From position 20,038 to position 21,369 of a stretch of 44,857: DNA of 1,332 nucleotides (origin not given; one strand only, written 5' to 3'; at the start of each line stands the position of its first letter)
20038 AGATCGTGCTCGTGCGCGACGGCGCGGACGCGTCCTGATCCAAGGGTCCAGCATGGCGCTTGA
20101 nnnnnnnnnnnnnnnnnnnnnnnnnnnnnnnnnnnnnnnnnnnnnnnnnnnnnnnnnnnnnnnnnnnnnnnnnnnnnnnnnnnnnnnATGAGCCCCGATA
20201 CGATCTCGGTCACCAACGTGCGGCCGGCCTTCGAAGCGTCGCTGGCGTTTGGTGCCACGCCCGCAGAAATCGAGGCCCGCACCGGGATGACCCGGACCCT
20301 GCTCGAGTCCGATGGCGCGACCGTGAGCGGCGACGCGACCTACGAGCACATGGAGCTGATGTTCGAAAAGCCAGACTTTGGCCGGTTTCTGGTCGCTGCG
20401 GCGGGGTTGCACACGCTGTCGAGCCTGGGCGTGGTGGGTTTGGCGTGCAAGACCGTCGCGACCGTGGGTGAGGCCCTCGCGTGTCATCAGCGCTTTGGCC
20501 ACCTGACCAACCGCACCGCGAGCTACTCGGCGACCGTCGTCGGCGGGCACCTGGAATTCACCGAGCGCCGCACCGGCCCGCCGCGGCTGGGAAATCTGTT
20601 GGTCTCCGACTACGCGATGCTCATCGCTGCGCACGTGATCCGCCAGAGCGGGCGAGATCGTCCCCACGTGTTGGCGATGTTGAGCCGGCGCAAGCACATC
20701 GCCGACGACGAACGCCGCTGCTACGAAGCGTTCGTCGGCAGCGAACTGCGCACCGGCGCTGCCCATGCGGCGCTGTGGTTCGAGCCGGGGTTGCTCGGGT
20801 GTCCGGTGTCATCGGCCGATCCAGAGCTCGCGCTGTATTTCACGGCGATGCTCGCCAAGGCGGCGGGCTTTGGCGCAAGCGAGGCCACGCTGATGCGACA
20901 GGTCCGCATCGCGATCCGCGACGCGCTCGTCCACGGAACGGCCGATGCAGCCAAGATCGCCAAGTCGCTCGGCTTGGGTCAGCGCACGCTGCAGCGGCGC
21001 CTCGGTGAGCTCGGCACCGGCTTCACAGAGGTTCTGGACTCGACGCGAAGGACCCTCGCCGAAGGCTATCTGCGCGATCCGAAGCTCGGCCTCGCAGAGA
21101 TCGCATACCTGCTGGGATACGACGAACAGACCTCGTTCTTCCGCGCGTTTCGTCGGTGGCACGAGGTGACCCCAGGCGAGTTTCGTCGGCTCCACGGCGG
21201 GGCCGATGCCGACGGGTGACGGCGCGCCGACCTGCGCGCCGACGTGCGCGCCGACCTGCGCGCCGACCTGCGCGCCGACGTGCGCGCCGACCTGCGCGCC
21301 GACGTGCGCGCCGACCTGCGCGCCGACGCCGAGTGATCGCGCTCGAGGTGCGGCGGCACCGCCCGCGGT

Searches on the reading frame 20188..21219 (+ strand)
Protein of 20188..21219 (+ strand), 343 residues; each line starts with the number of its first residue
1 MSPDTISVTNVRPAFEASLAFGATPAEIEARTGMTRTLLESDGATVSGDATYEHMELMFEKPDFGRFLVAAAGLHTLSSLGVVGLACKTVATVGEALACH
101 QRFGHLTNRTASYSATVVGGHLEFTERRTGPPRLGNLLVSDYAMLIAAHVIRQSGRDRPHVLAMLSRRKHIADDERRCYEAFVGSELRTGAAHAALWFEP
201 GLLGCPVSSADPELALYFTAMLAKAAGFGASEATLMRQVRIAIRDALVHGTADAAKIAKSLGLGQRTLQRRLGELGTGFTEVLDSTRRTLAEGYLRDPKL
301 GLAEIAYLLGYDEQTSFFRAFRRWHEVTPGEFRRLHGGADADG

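Call 11: search_protein_families(library=pfam, proteins=[window:20188-21219:+])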
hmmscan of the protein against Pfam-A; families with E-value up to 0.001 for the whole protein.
window:20188-21219:+ (343 aa): 3 families
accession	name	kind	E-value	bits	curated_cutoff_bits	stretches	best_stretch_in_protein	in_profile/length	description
PF12833.13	HTH_18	-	8.9e-18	64.8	33.6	1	257-334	1-79/80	Helix-turn-helix domain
PF12625.12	Arabinose_bd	-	2.6e-13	50.9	27.6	1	22-207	1-185/185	Arabinose-binding domain of AraC transcription regulator, N-term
PF00165.29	HTH_AraC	-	0.00028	21.4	26.6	0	300-334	9-42/42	Bacterial regulatory helix-turn-helix proteins, AraC family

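Call 17: find_encoding_contigs(protein=window:20188-21219:+, flank=10000, max_places=10)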
Protein window:20188-21219:+ (343 aa): 1 contig read that carries it; 1 place shown.
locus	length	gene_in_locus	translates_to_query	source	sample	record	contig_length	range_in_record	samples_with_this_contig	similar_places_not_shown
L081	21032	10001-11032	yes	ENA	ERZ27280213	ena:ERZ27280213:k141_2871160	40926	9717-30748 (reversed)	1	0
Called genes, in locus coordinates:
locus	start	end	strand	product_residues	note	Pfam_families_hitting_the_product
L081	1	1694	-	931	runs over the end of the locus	PF00069:Pkinase, PF07714:PK_Tyr_Ser-Thr, PF13374:TPR_10 (faint), PF07719:TPR_2 (faint), PF13428:TPR_14 (faint), PF12895:ANAPC3 (faint), PF17874:TPR_MalT (weak), PF13424:TPR_12, +3 more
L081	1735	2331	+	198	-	PF04542:Sigma70_r2, PF08281:Sigma70_r4_2, PF04545:Sigma70_r4 (weak)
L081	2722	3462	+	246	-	-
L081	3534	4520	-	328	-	-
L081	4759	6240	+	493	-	-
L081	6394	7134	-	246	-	-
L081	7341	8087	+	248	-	PF13310:Virulence_RhuM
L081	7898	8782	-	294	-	PF00126:HTH_1, PF03466:LysR_substrate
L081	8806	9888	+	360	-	PF08240:ADH_N, PF00107:ADH_zinc_N, PF13602:ADH_zinc_N_2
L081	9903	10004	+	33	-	-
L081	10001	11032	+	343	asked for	PF12625:Arabinose_bd, PF12833:HTH_18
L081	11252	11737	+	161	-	-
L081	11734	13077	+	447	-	-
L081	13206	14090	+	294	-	-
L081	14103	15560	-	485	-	PF00069:Pkinase, PF07714:PK_Tyr_Ser-Thr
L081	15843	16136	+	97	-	-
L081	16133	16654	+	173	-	PF00583:Acetyltransf_1, PF13673:Acetyltransf_10, PF13508:Acetyltransf_7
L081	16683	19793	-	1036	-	PF00069:Pkinase, PF03109:ABC1 (faint), PF07714:PK_Tyr_Ser-Thr, PF13424:TPR_12 (faint)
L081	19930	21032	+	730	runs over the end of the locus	-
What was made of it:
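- Tried and rejected: A gene caller on the ENA contig called it as a 33-aa gene (call 17).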

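Call 26: find_homologous_proteins(query=window:20188-21219:+, max_evalue=1e-20)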
Query window:20188-21219:+ (343 aa): 298 proteins with E <= 1e-20 among 8000 candidates; the best 120 are listed.
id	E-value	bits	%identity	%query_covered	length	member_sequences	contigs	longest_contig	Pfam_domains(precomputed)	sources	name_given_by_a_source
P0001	3.1e-217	738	97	100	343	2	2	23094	PF12833.14,PF12625.13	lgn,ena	-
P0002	5.1e-160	550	78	96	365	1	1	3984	PF12833.14,PF12625.13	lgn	-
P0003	3.9e-159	547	75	99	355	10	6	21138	PF12833.14,PF12625.13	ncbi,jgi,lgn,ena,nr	ncbi:MAG: AraC family transcriptional regulator ligand-binding domain-containing protein [Myxococcal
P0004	8.8e-159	546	77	97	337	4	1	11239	PF12833.14,PF12625.13,PF00165.30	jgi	-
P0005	1.4e-157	542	76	97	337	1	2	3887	PF12833.14,PF12625.13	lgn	-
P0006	1.9e-157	542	74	99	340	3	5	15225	PF12833.14,PF12625.13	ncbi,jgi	jgi:AraC-like DNA-binding protein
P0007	3.6e-157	541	74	99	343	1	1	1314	PF12833.14,PF12625.13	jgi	jgi:AraC-like DNA-binding protein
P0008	5.1e-156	537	74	96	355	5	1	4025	PF12833.14,PF12625.13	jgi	jgi:AraC-like DNA-binding protein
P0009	2.5e-154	532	74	97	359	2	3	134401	PF12833.14,PF12625.13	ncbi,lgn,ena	-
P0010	4.8e-154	531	74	96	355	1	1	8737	PF12833.14,PF12625.13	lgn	-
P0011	7.7e-153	527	73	97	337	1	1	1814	PF12833.14,PF12625.13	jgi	jgi:AraC-like DNA-binding protein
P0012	3.7e-148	511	72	97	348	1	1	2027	PF12833.14,PF12625.13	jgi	jgi:AraC-like DNA-binding protein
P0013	4.5e-140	485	67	99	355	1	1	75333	PF12833.14,PF12625.13,PF00165.30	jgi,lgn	-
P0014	2.9e-138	479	68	97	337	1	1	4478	PF12833.14,PF12625.13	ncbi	-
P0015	2.2e-137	476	69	97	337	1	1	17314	PF12833.14,PF12625.13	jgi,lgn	jgi:AraC-like DNA-binding protein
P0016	7.8e-132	458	66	97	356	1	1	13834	PF12833.14,PF12625.13,PF00165.30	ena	-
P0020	1.6e-125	437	63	97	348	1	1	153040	PF12833.14,PF12625.13,PF00165.30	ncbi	-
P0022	7.8e-116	405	60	98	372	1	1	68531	PF12833.14,PF12625.13,PF00165.30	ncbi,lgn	-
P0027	1.8e-107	378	58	96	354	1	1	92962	PF12833.14,PF12625.13,PF00165.30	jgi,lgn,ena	-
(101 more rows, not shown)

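Call 27: find_encoding_contigs(protein=P0001, flank=10000, max_places=4)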
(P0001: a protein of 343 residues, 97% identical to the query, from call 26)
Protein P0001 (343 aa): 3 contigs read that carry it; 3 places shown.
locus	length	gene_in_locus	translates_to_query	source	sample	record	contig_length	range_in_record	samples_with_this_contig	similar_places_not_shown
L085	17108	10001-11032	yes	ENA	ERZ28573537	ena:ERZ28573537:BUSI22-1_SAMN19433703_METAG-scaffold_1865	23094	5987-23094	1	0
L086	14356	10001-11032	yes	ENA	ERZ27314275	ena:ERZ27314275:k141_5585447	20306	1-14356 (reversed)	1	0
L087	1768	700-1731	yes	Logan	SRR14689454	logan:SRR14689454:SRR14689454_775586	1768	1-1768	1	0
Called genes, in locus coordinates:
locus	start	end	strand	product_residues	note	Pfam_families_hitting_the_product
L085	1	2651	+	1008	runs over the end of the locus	PF00775:Dioxygenase_C (faint), PF13620:CarboxypepD_reg, PF13620:CarboxypepD_reg (weak), PF13620:CarboxypepD_reg, PF13620:CarboxypepD_reg, PF00595:PDZ, PF13180:PDZ_2 (weak), PF17820:PDZ_6 (weak), +9 more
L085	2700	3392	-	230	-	-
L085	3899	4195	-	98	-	-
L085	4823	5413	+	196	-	PF13328:HD_4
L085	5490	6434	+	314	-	PF25539:Bestrophin_2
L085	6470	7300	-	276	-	-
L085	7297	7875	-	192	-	PF00069:Pkinase, PF07714:PK_Tyr_Ser-Thr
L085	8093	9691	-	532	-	-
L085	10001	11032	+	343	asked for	PF12625:Arabinose_bd, PF12833:HTH_18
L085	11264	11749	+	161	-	-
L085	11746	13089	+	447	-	-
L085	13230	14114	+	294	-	-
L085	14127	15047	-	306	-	PF00069:Pkinase, PF07714:PK_Tyr_Ser-Thr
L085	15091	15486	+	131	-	-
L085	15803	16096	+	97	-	-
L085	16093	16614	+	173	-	PF00583:Acetyltransf_1, PF13673:Acetyltransf_10, PF13508:Acetyltransf_7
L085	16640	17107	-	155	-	?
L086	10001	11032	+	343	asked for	PF12625:Arabinose_bd, PF12833:HTH_18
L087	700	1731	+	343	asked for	PF12625:Arabinose_bd, PF12833:HTH_18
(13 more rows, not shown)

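Call 28: find_encoding_contigs(protein=P0009, flank=10000, max_places=4)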
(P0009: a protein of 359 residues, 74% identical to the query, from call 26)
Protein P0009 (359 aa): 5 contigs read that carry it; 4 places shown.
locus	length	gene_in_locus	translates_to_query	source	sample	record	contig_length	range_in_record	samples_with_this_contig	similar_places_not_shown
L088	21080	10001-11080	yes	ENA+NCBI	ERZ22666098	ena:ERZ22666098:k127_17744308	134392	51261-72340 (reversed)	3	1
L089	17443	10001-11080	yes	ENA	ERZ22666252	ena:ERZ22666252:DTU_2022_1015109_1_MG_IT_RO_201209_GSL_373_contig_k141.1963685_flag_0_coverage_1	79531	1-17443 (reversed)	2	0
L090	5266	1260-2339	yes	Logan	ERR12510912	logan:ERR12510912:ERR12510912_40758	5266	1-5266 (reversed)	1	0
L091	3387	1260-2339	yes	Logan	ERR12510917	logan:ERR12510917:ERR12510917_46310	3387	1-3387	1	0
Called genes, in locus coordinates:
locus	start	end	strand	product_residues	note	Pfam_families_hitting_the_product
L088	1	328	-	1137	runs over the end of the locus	PF20248:DUF6603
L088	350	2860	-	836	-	-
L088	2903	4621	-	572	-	-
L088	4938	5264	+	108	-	-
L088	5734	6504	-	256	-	PF00589:Phage_integrase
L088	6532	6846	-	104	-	-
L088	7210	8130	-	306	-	-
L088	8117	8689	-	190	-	PF19502:DUF6036 (faint)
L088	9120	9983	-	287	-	-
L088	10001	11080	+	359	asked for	PF12625:Arabinose_bd, PF12833:HTH_18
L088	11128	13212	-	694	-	PF15979:Glyco_hydro_115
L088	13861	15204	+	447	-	-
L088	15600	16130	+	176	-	PF07626:PSD3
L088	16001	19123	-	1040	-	PF00069:Pkinase, PF07714:PK_Tyr_Ser-Thr, PF13374:TPR_10 (weak), PF13424:TPR_12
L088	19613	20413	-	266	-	PF13899:Thioredoxin_7, PF13098:Thioredoxin_2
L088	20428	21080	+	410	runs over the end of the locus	-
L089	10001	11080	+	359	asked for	PF12625:Arabinose_bd, PF12833:HTH_18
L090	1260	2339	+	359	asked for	PF12625:Arabinose_bd, PF12833:HTH_18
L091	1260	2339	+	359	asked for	PF12625:Arabinose_bd, PF12833:HTH_18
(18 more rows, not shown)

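Call 29: find_encoding_contigs(protein=P0003, flank=10000, max_places=6)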
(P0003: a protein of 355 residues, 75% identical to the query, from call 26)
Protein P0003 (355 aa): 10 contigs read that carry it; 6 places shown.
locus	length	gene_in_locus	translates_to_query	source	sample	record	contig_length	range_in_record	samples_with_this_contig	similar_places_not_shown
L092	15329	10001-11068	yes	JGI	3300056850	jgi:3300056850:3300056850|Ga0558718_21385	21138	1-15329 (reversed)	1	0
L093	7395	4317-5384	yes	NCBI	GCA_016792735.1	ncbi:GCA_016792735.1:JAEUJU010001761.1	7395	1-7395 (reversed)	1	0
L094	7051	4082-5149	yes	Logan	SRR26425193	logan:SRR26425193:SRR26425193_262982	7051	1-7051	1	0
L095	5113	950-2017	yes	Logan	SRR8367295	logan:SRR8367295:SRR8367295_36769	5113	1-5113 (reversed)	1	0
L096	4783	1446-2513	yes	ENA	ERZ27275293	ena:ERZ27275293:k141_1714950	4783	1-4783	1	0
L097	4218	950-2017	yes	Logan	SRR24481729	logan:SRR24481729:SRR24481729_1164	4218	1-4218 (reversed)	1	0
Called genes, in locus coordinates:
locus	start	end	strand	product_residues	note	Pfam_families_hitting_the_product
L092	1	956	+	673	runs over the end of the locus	PF13948:DUF4215 (faint)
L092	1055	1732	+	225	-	-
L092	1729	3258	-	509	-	PF01183:Glyco_hydro_25, PF25275:Golvesin_C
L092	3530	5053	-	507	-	PF01183:Glyco_hydro_25, PF25275:Golvesin_C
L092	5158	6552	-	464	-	PF21959:DUF6923 (faint)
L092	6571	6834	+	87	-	-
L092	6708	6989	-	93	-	-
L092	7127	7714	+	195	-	-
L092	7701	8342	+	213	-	PF04542:Sigma70_r2, PF08281:Sigma70_r4_2, PF04545:Sigma70_r4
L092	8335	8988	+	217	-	-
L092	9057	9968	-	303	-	-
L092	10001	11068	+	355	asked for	PF12625:Arabinose_bd, PF12833:HTH_18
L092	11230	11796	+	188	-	-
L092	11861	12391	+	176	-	-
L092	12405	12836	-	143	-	-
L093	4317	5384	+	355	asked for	PF12625:Arabinose_bd, PF12833:HTH_18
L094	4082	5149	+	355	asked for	PF12625:Arabinose_bd, PF12833:HTH_18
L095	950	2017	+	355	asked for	PF12625:Arabinose_bd, PF12833:HTH_18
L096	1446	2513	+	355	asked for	PF12625:Arabinose_bd, PF12833:HTH_18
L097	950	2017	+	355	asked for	PF12625:Arabinose_bd, PF12833:HTH_18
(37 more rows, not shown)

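Call 34: find_encoding_contigs(protein=P0013, flank=4000, max_places=2)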
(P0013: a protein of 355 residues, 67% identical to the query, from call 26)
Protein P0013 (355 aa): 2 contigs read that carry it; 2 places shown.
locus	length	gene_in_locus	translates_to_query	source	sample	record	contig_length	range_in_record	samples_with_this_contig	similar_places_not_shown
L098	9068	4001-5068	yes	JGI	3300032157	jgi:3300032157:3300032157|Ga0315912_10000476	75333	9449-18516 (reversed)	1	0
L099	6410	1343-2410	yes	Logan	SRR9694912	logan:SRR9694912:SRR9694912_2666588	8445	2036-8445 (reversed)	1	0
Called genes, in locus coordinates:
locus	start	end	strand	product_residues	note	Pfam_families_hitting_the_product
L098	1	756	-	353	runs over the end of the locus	-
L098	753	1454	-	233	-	PF04542:Sigma70_r2, PF08281:Sigma70_r4_2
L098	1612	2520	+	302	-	PF02673:BacA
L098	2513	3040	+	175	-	PF00210:Ferritin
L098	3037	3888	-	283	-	-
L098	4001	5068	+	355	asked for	PF12625:Arabinose_bd, PF12833:HTH_18, PF00165:HTH_AraC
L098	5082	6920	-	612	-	PF02805:Ada_Zn_binding, PF00165:HTH_AraC, PF12833:HTH_18, PF01035:DNA_binding_1, PF09859:Oxygenase-NA, PF13640:2OG-FeII_Oxy_3 (weak)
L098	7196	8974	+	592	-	PF00069:Pkinase, PF07714:PK_Tyr_Ser-Thr, PF01636:APH (faint)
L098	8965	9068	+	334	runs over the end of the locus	PF07719:TPR_2 (faint), PF08308:PEGA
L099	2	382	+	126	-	?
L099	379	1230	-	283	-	-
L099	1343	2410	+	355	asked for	PF12625:Arabinose_bd, PF12833:HTH_18, PF00165:HTH_AraC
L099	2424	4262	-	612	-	PF02805:Ada_Zn_binding, PF00165:HTH_AraC, PF12833:HTH_18, PF01035:DNA_binding_1, PF09859:Oxygenase-NA, PF13640:2OG-FeII_Oxy_3 (weak)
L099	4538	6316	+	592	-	PF00069:Pkinase, PF07714:PK_Tyr_Ser-Thr, PF01636:APH (faint)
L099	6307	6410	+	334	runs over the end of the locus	PF07719:TPR_2 (faint), PF08308:PEGA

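Call 35: find_encoding_contigs(protein=P0020, flank=4000, max_places=2)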
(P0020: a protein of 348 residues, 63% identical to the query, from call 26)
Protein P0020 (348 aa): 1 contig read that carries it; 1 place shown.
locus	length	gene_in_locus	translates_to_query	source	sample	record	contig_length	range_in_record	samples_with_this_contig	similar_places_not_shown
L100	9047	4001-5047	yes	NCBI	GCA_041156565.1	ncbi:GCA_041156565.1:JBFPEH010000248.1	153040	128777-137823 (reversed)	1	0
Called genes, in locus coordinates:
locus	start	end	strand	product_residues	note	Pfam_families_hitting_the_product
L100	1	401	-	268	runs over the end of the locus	-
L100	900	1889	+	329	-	PF00144:Beta-lactamase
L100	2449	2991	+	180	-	-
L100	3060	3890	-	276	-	-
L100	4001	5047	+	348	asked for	PF12625:Arabinose_bd, PF00165:HTH_AraC (faint), PF12833:HTH_18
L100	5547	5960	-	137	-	PF08570:DUF1761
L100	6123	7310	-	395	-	-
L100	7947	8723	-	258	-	-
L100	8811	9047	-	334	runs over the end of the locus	PF20706:GT4-conflict (weak), PF00534:Glycos_transf_1, PF13692:Glyco_trans_1_4, PF13524:Glyco_trans_1_2 (weak)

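Call 36: find_encoding_contigs(protein=P0006, flank=4000, max_places=3)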
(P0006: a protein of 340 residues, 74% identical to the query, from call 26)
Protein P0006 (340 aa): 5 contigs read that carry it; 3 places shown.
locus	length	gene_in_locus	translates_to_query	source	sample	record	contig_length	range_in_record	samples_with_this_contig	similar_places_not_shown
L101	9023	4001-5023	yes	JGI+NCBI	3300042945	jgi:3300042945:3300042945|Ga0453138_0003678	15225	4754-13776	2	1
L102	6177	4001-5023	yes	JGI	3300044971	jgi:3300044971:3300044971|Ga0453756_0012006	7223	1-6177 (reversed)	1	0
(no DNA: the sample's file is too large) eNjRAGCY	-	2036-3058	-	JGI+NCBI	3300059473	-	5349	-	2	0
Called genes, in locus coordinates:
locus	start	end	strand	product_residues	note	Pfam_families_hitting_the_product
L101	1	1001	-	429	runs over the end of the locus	PF21959:DUF6923 (faint)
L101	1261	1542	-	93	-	-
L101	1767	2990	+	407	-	-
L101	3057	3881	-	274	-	-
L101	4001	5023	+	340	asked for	PF12625:Arabinose_bd, PF12833:HTH_18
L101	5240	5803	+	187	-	-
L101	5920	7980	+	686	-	-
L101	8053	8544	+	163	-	-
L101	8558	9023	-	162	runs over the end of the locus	-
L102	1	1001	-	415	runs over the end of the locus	PF21959:DUF6923 (faint)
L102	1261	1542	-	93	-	-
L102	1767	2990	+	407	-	-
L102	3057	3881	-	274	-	-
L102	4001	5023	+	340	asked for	PF12625:Arabinose_bd, PF12833:HTH_18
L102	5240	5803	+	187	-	-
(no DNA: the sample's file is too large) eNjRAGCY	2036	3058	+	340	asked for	PF12625:Arabinose_bd, PF12833:HTH_18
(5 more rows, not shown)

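Call 37: find_encoding_contigs(protein=P0004, flank=4000, max_places=2)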
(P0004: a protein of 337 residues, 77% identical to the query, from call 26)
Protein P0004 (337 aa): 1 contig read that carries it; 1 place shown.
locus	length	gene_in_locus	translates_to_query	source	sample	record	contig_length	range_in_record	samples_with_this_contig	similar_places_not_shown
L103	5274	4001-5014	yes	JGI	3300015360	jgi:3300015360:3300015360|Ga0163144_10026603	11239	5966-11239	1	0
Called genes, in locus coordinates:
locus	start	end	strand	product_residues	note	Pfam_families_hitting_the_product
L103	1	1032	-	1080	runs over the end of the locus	PF04542:Sigma70_r2, PF08281:Sigma70_r4_2 (weak), PF17210:SdrD_B (faint), PF25020:TTR_TEN1-4 (faint), PF13715:CarbopepD_reg_2 (faint), PF22904:NOMO1-like_2nd (faint), PF13620:CarboxypepD_reg, PF13620:CarboxypepD_reg, +3 more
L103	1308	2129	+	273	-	-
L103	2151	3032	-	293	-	PF01370:Epimerase (weak), PF05368:NmrA, PF13460:NAD_binding_10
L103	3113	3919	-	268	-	-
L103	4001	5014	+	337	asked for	PF12625:Arabinose_bd, PF00165:HTH_AraC (faint), PF12833:HTH_18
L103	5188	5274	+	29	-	?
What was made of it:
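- On att sites of an integrative element: Single copy with adjacent lipoprotein and araC genes in L088-L103 (calls 28, 29, 34-37).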

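Call 45: search_protein_families(library=ncbifam, proteins=[window:20188-21219:+], max_evalue=0.01)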
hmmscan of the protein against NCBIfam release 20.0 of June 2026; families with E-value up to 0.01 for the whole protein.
window:20188-21219:+ (343 aa): 16 families
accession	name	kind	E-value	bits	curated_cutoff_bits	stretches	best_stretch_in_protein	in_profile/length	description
NF049968.1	QhpR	equivalog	1.2e-45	155.8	250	1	55-333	9-284/284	AraC-like transcriptional regulator QhpR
NF050186.1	TransRegGliRPseudo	equivalog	2.3e-30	106.1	570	1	18-334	19-335/338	AraC family transcriptional regulator GliR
NF053784.1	TranRegCyprAlk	equivalog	4.4e-16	59.2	500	1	173-334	174-335/336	transcriptional regulator CypR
NF006902.0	PRK09393.1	equivalog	3.6e-08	33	425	1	250-335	235-321/327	transcriptional regulator FtrA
NF052534.1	RzbtTranRegRhrA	equivalog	1.2e-07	31.3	500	1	232-336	205-311/312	rhizobactin biosynthesis transcriptional regulator RhrA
NF011732.0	PRK15185.1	equivalog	1.3e-07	31.2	354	1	257-333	228-304/309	transcriptional regulator HilD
NF011733.0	PRK15186.1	equivalog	6e-07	29.1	403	1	256-333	202-279/291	AraC family transcriptional regulator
NF047788.1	TransRegPocR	equivalog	2.8e-06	26.8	500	1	274-336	229-291/296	transcriptional regulator PocR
NF007243.0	PRK09685.1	equivalog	3.6e-06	26.6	199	1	233-334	197-300/303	transcriptional regulator FeaR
NF007584.0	PRK10219.1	equivalog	1.8e-05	25.1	174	1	254-334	24-105/107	superoxide response transcriptional regulator SoxS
NF007860.0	PRK10572.1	equivalog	0.00011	21.2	208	1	274-335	223-284/292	arabinose operon transcriptional regulator AraC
NF012144.2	ramA_TF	equivalog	0.00027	21.3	180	1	254-334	24-105/108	RamA family antibiotic efflux transcriptional regulator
NF047455.1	TF_Staph_AryK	equivalog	0.001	17.4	850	1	257-335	179-258/759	transcriptional regulator AryK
NF040475.1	chlor_reg_RclR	equivalog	0.0011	18.3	400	1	281-334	224-277/284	reactive chlorine-specific transcriptional regulator RclR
NF007432.1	PRK09978.1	equivalog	0.0015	17.7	500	1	243-333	151-240/274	DNA-binding transcriptional regulator GadX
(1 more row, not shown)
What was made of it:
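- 20188..21219 (+): AraC-family regulator gene (Arabinose_bd + HTH_18). It is the presumed binder of the element and is presumed to be autoregulated. Pfam (call 11); NCBIfam QhpR/GliR-like, below the curated cut-offs (call 45); 298 homologs (call 26).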

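Call 50: search_protein_families(library=pfam, proteins=[L081:2722-3462:+, L081:3534-4520:-, L081:4759-6240:+, L081:6394-7134:-, L085:8093-9691:-, L085:7400-7875:-], max_evalue=0.01)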
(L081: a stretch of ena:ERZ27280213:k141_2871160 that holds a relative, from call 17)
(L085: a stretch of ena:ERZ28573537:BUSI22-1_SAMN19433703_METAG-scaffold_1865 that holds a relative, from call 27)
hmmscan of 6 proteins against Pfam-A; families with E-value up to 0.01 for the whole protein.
L081:2722-3462:+ (246 aa): 0 families

L081:3534-4520:- (328 aa): 0 families

L081:4759-6240:+ (493 aa): 0 families

L081:6394-7134:- (246 aa): 0 families

L085:8093-9691:- (532 aa): 0 families

L085:7400-7875:- (158 aa): 7 families
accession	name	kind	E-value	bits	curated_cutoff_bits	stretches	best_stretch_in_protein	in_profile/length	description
PF00069.31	Pkinase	-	1.1e-16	61.4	31.7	1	38-135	68-165/263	Protein kinase domain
PF07714.23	PK_Tyr_Ser-Thr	-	3.4e-13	50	23.1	1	41-125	74-157/258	Protein tyrosine and serine/threonine kinase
PF03109.22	ABC1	-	8.2e-05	22.3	22.9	1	39-122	139-219/244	ABC1 atypical kinase-like domain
PF01636.29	APH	-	0.00023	21.4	23.2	1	56-121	132-201/239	Phosphotransferase enzyme family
PF06293.20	Kdo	-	0.0011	19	21.3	1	45-120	94-172/207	Lipopolysaccharide kinase (Kdo/WaaP) family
PF01163.29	RIO1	-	0.0035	17.4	22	1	45-116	83-150/187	RIO domain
PF14531.12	Kinase-like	-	0.0087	15.8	25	0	83-115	158-190/289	Kinase-like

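Call 51: search_protein_families(library=padloc, proteins=[L081:2722-3462:+, L081:3534-4520:-, L081:4759-6240:+, L081:6394-7134:-, L081:7341-8087:+, L085:8093-9691:-], max_evalue=0.01)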
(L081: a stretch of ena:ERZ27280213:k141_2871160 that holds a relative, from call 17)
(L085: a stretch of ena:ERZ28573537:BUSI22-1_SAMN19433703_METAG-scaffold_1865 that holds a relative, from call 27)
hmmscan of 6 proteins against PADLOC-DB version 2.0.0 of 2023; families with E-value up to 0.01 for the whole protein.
L081:2722-3462:+ (246 aa): 0 families

L081:3534-4520:- (328 aa): 0 families

L081:4759-6240:+ (493 aa): 0 families

L081:6394-7134:- (246 aa): 0 families

L081:7341-8087:+ (248 aa): 40 families (the best 25 are shown)
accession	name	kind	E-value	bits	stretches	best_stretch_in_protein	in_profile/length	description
PDLC04870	PDC-S05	-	5.2e-87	288.7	1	3-180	17-193/214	-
PDLC04868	PDC-S05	-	3.1e-84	280.9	1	5-179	16-193/335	-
PDLC04851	PDC-S05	-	2.3e-82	274.8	1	4-179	19-196/342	-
PDLC04853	PDC-S05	-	9.6e-76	253.1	1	5-179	16-190/336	-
PDLC04852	PDC-S05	-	1.4e-67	226.1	1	5-179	21-196/346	-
PDLC04871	PDC-S05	-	5.4e-67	224.7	1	4-179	140-318/468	-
PDLC04843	PDC-S05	-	1.2e-64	216.6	1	4-179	15-187/330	-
PDLC04876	PDC-S05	-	1.1e-62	208.8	1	4-156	17-171/174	-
PDLC04864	PDC-S05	-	3.4e-50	168.9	1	49-179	1-131/277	-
PDLC04858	PDC-S05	-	2.5e-42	141.9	1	8-120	18-130/138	-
PDLC04874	PDC-S05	-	1.1e-40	136.8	1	7-125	16-134/165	-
PDLC04854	PDC-S05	-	6.4e-39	131.8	1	9-124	18-136/212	-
PDLC04965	PDC-S23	-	6.1e-38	129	1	9-125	19-138/327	-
PDLC04872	PDC-S05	-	2.2e-37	126.2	1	8-122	18-135/152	-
PDLC04964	PDC-S23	-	3.3e-37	126.4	1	9-123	18-135/331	-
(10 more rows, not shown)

L085:8093-9691:- (532 aa): 0 families

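Call 52: find_encoding_contigs(protein=P0022, flank=2500, max_places=1)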
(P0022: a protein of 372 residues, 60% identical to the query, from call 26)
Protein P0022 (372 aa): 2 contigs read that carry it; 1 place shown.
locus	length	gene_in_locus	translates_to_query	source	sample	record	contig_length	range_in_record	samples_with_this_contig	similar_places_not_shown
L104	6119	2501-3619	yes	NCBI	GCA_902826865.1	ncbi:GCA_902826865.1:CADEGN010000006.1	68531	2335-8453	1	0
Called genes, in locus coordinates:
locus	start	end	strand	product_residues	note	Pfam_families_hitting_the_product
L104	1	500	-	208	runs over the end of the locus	-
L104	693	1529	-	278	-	PF01522:Polysacc_deac_1 (weak), PF11959:DUF3473 (weak)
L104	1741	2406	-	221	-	-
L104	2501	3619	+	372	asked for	PF12625:Arabinose_bd, PF00165:HTH_AraC (faint), PF12833:HTH_18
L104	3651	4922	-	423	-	PF13439:Glyco_transf_4, PF13579:Glyco_trans_4_4, PF00534:Glycos_transf_1, PF13692:Glyco_trans_1_4, PF13524:Glyco_trans_1_2 (weak)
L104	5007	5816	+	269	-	-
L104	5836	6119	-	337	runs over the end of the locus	PF04542:Sigma70_r2 (weak), PF08281:Sigma70_r4_2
